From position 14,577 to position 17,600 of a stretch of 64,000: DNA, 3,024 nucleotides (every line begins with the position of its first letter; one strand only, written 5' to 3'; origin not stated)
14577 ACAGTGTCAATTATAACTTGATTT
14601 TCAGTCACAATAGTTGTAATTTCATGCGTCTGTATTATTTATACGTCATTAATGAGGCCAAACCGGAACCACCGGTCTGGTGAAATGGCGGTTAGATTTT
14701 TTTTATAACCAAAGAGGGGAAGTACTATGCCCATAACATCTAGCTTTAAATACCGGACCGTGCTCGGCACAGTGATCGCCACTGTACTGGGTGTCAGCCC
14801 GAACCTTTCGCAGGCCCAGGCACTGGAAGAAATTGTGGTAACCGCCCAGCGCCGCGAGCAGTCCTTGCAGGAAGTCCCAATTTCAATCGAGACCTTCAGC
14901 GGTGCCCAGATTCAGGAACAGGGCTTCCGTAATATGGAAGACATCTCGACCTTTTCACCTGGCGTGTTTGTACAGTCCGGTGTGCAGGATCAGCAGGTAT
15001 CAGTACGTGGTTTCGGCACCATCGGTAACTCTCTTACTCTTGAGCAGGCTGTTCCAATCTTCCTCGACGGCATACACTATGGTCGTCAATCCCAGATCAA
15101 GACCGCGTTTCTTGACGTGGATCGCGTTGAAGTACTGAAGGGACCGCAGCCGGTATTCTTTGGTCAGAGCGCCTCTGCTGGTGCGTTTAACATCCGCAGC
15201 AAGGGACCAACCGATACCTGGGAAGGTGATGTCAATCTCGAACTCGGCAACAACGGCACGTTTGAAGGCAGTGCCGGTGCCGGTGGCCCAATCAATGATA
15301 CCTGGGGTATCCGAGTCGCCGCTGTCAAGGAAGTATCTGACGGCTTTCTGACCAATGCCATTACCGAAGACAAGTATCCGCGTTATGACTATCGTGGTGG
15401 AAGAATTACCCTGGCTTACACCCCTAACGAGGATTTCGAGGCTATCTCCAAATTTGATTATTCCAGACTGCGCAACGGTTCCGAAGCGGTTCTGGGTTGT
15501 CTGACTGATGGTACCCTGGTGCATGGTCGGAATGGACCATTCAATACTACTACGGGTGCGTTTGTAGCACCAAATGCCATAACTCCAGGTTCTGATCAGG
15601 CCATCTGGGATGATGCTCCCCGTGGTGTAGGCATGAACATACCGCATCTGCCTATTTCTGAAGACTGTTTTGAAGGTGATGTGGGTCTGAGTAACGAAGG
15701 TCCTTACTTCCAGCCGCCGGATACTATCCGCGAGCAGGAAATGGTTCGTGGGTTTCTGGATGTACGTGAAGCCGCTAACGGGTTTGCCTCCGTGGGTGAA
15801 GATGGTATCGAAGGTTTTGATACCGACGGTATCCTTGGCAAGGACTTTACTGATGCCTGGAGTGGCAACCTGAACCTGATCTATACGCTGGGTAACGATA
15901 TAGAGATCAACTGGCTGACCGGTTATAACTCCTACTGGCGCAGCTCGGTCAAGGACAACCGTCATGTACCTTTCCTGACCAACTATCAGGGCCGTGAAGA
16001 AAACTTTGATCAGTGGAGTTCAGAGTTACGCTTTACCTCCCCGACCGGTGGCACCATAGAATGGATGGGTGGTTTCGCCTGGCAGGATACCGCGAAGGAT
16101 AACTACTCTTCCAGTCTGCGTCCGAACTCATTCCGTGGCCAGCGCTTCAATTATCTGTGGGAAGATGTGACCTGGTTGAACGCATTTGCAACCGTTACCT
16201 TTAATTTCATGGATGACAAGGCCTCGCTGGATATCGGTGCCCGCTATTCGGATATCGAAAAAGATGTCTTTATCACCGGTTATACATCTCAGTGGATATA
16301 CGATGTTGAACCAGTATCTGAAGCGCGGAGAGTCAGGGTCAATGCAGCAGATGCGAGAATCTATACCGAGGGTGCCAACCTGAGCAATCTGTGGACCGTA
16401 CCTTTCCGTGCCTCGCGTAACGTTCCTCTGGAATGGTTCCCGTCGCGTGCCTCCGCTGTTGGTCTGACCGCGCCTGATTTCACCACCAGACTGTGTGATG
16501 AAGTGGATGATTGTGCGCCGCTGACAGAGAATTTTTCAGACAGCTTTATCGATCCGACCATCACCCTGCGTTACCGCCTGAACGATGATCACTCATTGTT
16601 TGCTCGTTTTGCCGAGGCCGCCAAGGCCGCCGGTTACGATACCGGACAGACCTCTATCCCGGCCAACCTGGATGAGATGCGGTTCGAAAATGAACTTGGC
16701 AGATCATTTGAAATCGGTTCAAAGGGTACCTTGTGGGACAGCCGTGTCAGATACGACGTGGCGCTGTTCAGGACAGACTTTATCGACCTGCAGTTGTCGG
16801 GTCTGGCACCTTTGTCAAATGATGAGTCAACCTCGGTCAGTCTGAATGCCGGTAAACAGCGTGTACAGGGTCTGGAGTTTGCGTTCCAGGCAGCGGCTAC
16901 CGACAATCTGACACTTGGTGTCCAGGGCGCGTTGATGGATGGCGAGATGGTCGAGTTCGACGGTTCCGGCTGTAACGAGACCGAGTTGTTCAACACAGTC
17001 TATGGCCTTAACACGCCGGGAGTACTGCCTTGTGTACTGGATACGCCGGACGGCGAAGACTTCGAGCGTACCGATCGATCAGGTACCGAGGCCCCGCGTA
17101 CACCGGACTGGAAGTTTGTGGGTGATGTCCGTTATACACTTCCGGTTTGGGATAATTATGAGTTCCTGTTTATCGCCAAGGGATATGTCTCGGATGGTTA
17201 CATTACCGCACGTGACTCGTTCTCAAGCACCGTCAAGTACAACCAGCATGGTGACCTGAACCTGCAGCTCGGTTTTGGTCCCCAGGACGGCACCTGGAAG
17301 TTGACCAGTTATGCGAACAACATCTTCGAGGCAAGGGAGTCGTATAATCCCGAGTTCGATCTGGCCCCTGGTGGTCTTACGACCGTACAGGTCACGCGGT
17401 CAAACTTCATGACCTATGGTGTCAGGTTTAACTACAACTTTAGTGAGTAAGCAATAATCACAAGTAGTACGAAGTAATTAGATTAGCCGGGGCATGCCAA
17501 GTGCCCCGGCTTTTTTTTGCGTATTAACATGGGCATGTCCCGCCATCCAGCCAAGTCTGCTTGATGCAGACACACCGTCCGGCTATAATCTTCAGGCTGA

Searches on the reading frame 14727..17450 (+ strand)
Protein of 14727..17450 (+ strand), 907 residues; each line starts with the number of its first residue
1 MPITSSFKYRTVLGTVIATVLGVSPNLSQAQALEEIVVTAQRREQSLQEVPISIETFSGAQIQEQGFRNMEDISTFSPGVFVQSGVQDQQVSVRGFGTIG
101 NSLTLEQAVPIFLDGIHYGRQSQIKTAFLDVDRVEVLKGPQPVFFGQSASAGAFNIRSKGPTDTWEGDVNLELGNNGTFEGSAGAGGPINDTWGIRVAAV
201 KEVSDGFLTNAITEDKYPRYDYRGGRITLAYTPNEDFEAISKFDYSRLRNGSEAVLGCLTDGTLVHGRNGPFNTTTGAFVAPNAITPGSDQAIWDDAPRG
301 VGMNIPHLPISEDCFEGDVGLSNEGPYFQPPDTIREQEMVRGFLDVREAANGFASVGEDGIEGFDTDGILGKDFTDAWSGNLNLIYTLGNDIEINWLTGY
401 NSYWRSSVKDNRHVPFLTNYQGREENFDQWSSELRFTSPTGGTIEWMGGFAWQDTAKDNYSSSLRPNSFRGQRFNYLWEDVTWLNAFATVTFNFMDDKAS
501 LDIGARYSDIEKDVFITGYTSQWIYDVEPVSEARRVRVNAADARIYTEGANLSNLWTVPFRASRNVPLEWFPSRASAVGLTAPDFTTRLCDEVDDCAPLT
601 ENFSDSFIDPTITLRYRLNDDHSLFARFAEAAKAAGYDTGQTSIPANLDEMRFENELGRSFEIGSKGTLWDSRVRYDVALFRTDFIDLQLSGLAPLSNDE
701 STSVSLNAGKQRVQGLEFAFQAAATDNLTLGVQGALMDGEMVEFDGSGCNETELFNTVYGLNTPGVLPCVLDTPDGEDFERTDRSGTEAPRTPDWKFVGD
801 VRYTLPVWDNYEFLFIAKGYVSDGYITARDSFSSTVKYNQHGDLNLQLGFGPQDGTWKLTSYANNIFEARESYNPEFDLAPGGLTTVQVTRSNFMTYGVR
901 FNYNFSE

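Call 72: search_protein_families(library=pfam, proteins=[window:14727-17450:+], max_evalue=0.001)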
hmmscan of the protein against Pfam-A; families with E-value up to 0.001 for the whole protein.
window:14727-17450:+ (907 aa): 2 families
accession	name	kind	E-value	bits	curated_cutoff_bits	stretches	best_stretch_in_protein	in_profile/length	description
PF00593.30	TonB_dep_Rec_b-barrel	-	6.2e-23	82.8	27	1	368-866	54-436/436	TonB dependent receptor-like, beta-barrel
PF07715.20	Plug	-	1.6e-16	61.2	23.9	1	47-153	2-107/107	TonB-dependent Receptor Plug Domain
